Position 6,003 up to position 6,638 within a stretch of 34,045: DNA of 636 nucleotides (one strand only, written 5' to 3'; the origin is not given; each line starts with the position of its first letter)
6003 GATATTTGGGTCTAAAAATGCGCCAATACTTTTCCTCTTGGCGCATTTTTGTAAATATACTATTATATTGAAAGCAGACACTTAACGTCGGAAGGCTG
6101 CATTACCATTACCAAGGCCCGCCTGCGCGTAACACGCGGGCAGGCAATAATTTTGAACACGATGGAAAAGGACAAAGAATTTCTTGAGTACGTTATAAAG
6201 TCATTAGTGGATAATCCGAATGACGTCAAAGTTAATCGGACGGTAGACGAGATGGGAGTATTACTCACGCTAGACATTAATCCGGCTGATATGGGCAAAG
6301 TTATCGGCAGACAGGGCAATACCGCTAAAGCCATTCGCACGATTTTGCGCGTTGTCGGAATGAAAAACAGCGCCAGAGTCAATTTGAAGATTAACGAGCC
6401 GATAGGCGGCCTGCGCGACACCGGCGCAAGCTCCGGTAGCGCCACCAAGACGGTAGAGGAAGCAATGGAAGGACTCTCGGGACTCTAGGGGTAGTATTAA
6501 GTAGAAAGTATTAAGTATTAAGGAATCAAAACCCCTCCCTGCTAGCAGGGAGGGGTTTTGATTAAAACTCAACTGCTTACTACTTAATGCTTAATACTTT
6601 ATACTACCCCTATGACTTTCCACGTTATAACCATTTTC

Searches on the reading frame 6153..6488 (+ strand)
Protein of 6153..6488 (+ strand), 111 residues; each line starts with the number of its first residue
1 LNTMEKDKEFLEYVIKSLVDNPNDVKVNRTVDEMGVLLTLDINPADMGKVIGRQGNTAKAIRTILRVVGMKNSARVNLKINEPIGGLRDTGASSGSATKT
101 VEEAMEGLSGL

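Call 64: search_protein_families(library=pfam, proteins=[window:6153-6488:+], max_evalue=0.001)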
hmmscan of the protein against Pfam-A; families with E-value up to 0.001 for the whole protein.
window:6153-6488:+ (111 aa): 1 family
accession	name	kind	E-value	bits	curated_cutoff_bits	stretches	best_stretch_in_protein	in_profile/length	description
PF13083.13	KH_KhpA-B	-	5.1e-22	78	32.1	1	8-80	1-73/73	KhpA/KhpB, KH domain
